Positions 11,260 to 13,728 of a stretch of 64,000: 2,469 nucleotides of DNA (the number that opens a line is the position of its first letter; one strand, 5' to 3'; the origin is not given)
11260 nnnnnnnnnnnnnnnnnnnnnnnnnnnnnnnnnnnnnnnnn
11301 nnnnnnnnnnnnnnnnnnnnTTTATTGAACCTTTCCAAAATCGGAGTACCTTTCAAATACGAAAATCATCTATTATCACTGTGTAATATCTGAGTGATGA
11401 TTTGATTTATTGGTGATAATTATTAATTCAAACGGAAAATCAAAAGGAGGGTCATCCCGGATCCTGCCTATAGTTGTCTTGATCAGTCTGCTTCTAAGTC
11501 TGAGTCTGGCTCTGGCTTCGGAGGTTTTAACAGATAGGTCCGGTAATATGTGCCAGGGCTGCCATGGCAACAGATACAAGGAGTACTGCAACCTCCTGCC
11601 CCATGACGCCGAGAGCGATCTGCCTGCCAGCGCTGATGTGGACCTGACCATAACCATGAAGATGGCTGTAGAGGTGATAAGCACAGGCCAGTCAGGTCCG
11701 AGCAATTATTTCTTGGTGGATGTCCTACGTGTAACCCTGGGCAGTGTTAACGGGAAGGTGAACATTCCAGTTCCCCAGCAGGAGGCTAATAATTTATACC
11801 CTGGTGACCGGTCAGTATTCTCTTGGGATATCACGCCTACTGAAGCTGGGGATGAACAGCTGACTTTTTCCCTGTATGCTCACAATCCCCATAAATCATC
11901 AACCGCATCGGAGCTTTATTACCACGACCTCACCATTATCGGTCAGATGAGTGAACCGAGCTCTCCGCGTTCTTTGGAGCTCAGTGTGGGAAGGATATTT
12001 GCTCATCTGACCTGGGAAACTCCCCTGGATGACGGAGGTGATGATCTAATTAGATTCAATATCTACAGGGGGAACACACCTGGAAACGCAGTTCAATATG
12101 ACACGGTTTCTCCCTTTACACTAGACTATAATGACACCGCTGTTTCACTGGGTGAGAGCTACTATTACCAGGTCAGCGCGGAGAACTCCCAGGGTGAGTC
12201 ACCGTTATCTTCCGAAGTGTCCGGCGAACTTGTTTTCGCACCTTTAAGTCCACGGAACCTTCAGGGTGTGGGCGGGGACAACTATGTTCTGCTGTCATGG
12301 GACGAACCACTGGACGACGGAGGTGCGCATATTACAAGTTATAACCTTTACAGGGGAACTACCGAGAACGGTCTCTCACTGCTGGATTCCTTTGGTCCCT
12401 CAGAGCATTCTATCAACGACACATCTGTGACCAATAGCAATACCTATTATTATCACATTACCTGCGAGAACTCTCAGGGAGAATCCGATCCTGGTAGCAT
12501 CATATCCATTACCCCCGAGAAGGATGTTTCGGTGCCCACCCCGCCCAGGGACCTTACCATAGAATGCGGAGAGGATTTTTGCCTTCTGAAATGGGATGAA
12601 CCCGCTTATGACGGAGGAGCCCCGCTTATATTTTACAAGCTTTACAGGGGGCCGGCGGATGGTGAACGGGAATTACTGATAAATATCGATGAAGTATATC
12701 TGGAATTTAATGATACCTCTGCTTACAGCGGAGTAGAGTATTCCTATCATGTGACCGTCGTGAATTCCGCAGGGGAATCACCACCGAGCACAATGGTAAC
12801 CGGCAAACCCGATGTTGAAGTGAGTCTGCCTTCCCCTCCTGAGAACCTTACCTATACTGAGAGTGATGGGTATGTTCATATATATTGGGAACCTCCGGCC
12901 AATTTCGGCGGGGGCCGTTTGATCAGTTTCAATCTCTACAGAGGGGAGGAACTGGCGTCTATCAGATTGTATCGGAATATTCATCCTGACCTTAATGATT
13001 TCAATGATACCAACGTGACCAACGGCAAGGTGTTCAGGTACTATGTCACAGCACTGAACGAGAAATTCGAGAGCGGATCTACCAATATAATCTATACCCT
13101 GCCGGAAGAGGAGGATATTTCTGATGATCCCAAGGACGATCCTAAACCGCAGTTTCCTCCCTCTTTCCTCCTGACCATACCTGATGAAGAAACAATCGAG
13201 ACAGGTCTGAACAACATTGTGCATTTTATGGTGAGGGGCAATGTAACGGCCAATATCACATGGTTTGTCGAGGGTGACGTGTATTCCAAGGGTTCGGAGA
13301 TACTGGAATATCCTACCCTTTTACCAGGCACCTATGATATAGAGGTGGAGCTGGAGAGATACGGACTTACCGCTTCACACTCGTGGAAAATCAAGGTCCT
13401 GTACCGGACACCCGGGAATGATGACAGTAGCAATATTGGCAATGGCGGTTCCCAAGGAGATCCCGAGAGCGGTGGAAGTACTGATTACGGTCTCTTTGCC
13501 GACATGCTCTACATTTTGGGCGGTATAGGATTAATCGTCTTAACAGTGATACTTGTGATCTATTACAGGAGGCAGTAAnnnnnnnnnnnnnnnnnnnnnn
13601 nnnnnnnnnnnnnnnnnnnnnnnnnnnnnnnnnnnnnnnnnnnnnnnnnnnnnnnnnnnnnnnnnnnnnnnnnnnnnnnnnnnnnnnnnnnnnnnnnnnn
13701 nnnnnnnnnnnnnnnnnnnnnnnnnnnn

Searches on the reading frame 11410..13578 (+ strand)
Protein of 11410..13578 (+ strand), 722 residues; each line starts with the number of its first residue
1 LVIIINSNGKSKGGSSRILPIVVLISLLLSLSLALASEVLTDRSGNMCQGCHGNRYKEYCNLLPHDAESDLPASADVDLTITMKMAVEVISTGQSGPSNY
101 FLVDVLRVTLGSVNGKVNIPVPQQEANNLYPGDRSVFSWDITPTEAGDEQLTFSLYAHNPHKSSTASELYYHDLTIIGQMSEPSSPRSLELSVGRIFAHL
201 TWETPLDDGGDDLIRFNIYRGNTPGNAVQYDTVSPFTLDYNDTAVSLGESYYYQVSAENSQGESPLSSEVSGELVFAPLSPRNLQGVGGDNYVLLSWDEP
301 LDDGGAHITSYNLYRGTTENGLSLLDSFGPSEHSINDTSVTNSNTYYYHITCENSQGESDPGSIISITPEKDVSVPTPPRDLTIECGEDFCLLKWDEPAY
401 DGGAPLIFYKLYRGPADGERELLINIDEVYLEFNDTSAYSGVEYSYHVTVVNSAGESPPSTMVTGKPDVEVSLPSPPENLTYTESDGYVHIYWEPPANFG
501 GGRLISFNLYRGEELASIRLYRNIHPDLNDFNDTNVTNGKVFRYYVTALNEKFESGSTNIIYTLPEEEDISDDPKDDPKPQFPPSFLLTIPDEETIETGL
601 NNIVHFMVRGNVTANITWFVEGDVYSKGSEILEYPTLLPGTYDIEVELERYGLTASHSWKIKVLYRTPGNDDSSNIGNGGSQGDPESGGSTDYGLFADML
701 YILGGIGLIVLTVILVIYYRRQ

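Call 4: search_protein_families(library=ncbifam, proteins=[window:11410-13578:+], max_evalue=1)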
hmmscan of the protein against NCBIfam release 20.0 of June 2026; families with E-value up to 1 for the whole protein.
window:11410-13578:+ (722 aa): 2 families
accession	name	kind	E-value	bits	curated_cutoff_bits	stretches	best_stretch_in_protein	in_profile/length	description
NF041611.1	exoglucan_CbhB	equivalog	3.2e-12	45.3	1950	2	277-455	705-873/997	exoglucanase CbhB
NF041738.1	GG_III-CTERM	domain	0.78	9.7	22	0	701-720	2-22/28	GGIII-like transmembrane region-containing protein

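Call 5: search_protein_families(library=pfam, proteins=[window:11410-13578:+], max_evalue=1)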
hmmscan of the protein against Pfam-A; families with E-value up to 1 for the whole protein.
window:11410-13578:+ (722 aa): 1 family
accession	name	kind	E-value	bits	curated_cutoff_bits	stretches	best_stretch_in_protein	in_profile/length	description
PF00041.27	fn3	-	1.9e-20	73.3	25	4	378-464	2-82/84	Fibronectin type III domain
